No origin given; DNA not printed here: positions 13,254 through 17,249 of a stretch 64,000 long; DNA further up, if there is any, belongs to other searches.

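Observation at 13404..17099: One ORF hard-wires a secreted subtilisin to an AmpG/PAT-type MFS permease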

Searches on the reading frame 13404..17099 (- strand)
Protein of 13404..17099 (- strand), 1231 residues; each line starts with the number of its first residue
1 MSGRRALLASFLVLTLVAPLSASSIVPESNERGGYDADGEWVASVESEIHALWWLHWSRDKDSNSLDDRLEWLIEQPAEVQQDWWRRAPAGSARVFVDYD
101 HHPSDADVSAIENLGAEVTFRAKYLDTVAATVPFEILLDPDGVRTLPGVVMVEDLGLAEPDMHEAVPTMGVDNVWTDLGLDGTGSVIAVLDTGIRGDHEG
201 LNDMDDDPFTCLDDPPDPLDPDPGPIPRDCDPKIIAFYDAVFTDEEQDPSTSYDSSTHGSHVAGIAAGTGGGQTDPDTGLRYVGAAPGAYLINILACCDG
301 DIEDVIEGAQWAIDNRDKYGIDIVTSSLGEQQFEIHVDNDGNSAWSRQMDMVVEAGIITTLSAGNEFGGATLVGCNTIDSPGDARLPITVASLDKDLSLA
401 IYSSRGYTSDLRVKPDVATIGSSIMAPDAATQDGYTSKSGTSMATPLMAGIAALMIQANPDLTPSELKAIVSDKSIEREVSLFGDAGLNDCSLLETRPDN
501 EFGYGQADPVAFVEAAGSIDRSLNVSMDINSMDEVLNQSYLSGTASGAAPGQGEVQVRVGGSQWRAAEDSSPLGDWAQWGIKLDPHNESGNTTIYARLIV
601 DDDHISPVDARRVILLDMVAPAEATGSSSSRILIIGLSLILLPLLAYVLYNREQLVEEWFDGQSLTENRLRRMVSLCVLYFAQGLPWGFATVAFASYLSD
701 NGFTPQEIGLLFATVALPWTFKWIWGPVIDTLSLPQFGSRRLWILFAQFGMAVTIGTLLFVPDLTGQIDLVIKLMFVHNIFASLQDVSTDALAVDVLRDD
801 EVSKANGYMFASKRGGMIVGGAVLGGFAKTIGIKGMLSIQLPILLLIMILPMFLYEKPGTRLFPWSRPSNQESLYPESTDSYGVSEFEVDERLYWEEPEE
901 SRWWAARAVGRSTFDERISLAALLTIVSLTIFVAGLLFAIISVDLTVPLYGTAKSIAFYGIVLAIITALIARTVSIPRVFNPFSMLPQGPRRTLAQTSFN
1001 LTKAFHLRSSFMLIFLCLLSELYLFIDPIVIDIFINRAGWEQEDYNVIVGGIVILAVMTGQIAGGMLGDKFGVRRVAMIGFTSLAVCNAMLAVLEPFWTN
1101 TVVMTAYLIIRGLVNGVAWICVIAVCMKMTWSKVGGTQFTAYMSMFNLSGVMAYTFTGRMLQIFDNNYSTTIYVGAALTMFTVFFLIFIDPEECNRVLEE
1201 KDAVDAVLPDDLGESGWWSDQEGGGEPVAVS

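Call 4: search_protein_families(library=pfam, proteins=[window:13404-17099:-], max_evalue=0.1)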
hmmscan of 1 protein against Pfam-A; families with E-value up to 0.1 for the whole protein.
window:13404-17099:- (1231 aa): 3 families
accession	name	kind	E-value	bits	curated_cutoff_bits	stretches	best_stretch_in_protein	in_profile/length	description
PF00082.27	Peptidase_S8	-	1.1e-44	153.3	21.8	1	182-505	1-288/288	Subtilase family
PF07690.21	MFS_1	-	8.5e-28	97.7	33.4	3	676-971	1-259/347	Major Facilitator Superfamily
PF13000.13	Acatn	-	6.4e-09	35.3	23.7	1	676-757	5-87/546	Acetyl-coenzyme A transporter 1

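Call 5: search_protein_families(library=ncbifam, proteins=[window:13404-17099:-], max_evalue=0.1)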
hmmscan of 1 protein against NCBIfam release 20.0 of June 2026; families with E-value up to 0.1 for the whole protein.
window:13404-17099:- (1231 aa): 15 families
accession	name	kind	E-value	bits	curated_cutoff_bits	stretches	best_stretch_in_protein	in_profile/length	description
TIGR00901.2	2A0125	subfamily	3.7e-35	121.4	350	1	671-1181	4-413/417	AmpG family muropeptide MFS transporter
TIGR02718.1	sider_RhtX_FptX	subfamily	4.3e-23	81.9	356.15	2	672-839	2-168/390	RhtX/FptX family siderophore transporter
NF008867.0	PRK11902.1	equivalog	8.7e-20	71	656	2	669-850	11-190/419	muropeptide transporter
NF008238.0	PRK11010.1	equivalog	1.3e-16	60.5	756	1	669-860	10-199/492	muropeptide MFS transporter AmpG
TIGR03921.1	T7SS_mycosin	equivalog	2.7e-15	56.3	278.75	1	249-471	44-259/353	type VII secretion-associated serine protease mycosin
NF040553.1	SGO_0316_fam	subfamily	3.3e-11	41.6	1400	2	174-365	278-463/1486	SGO_0316/SGO_0317 family LPXTG-anchored serine peptidase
NF033595.1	denti_PrtP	equivalog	1e-07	31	300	1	420-508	421-497/606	dentilisin complex serine proteinase subunit PrtP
TIGR00900.1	2A0121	subfamily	2.1e-05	24.1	319.6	1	755-839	77-162/364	H+ Antiporter protein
TIGR00881.1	2A0104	subfamily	2.3e-05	23.6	407.75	1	1058-1193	44-175/379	phosphoglycerate transporter protein PgtP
NF040809.1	germ_prot_CspBA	exception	6.8e-05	20.7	1250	1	377-457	395-474/1099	bifunctional germination protease/germinant receptor pseudoprotease CspBA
TIGR00880.1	2_A_01_02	superfamily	0.00064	19.8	131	1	766-837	49-119/141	multidrug resistance protein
NF040808.2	CspC_non_triad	exception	0.0029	16.1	675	1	383-457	426-499/556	bile acid germinant receptor pseudoprotease CspC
NF051851.1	AtpSerPepEprS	equivalog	0.0055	14.8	1700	1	343-462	211-324/988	autotransporter serine peptidase EprS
NF042956.1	IteS_antiphage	equivalog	0.013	13.8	900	1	291-459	323-515/747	S8 family anti-phage peptidase IteS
TIGR03895.1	protease_PatA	subfamily_domain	0.02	13.6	421.05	1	429-457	150-178/606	PatA/PatG family cyanobactin maturation protease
